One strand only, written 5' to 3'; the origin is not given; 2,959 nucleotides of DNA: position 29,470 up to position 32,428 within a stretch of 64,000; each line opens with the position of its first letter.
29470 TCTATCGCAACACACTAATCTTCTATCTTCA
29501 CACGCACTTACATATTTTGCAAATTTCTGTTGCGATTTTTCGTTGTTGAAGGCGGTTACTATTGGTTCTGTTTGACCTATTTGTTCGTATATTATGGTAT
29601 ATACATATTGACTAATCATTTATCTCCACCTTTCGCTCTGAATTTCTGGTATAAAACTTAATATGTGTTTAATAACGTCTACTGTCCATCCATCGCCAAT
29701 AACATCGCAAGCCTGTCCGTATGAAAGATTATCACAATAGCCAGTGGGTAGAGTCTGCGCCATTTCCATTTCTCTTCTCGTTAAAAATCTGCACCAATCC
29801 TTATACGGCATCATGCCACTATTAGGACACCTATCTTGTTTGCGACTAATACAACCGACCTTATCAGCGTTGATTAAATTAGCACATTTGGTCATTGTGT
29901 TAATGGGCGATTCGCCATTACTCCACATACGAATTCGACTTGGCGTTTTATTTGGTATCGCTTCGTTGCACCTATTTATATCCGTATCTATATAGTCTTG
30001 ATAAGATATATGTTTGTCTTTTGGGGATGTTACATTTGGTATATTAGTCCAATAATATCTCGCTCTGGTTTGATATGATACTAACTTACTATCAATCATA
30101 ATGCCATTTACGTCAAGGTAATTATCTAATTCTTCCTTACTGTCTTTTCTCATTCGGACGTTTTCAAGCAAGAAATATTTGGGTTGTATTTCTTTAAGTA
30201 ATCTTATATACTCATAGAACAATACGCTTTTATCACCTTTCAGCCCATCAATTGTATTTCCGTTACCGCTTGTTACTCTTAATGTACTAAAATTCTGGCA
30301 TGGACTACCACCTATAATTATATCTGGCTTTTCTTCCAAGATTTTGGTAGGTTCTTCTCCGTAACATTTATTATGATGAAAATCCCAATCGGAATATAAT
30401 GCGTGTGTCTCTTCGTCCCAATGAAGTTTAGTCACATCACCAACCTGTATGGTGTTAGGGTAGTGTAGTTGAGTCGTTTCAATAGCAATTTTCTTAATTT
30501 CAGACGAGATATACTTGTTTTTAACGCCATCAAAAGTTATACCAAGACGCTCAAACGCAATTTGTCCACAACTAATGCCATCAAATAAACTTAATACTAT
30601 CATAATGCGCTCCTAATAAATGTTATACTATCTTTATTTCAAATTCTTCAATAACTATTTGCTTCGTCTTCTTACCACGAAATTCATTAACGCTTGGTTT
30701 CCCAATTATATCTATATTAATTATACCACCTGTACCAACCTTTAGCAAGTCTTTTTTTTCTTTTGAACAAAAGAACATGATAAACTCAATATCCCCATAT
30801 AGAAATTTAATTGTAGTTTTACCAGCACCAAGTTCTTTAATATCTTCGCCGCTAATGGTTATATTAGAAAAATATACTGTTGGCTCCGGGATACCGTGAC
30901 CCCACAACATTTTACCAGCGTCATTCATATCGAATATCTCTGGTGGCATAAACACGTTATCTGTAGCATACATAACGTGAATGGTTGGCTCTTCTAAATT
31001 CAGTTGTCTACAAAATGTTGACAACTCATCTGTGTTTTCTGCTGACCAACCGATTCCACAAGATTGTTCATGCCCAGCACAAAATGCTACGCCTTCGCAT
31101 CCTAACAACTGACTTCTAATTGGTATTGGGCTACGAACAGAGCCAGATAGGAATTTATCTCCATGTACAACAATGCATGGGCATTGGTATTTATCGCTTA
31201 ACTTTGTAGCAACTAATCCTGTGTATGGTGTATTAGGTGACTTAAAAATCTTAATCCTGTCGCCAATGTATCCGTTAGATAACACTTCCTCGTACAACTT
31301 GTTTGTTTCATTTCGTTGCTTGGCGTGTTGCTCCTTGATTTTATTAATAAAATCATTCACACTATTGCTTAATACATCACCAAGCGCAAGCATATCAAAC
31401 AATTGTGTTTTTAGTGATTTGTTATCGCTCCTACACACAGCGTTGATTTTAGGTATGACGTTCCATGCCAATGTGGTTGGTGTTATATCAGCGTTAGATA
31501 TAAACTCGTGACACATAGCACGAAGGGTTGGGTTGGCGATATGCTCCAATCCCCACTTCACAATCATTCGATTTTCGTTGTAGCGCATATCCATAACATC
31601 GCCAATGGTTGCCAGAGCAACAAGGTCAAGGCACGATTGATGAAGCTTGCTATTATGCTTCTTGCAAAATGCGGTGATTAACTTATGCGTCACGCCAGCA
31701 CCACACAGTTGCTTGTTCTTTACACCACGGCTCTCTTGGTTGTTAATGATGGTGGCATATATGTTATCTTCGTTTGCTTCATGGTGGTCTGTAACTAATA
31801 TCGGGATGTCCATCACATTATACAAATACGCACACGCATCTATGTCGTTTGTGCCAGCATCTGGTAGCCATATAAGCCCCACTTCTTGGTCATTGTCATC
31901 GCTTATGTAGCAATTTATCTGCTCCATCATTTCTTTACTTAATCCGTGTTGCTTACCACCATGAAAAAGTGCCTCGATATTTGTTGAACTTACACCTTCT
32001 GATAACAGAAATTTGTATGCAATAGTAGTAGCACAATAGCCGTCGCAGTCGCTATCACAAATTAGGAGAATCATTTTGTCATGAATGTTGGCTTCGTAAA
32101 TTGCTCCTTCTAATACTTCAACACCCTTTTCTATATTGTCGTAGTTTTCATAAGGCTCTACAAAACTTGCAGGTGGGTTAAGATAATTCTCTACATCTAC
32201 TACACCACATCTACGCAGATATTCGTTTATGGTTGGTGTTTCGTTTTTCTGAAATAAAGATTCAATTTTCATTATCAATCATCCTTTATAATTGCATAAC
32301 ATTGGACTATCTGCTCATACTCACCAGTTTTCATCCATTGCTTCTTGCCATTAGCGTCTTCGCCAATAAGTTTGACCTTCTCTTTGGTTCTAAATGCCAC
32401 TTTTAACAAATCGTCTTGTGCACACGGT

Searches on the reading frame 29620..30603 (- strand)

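Call 11: search_protein_families(library=pfam, proteins=[window:29620-30603:-], max_evalue=0.01)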
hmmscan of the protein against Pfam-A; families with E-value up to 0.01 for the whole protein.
window:29620-30603:- (327 aa): 1 family
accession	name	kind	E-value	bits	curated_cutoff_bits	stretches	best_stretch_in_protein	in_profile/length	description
PF00145.23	DNA_methylase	-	1.2e-25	91.1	22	2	3-158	3-120/324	C-5 cytosine-specific DNA methylase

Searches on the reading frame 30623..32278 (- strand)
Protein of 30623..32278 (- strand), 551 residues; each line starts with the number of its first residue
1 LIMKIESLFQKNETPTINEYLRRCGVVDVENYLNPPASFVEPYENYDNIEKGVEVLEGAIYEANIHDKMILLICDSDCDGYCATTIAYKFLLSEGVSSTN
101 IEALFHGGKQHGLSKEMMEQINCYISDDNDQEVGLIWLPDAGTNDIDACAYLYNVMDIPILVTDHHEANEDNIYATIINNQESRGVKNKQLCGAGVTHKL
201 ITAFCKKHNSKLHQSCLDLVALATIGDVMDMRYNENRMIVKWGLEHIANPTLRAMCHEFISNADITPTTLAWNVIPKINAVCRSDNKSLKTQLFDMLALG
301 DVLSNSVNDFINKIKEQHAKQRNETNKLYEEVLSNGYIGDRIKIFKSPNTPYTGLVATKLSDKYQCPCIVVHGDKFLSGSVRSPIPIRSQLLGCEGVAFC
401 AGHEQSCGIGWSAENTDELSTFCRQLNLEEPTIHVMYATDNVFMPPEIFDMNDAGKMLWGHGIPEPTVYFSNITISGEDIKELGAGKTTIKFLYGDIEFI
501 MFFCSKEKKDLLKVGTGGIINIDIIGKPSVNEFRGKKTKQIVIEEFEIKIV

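Call 11: search_protein_families(library=pfam, proteins=[window:30623-32278:-], max_evalue=0.01)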
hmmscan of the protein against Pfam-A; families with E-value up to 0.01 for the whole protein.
window:30623-32278:- (551 aa): 2 families
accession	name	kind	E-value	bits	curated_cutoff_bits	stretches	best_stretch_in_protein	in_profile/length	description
PF01368.27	DHH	-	1.4e-12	48.4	28.1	1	70-224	2-125/125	DHH family, N-terminal domain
PF17768.7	RecJ_OB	-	4.5e-09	36.8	27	1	459-544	24-106/107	RecJ OB domain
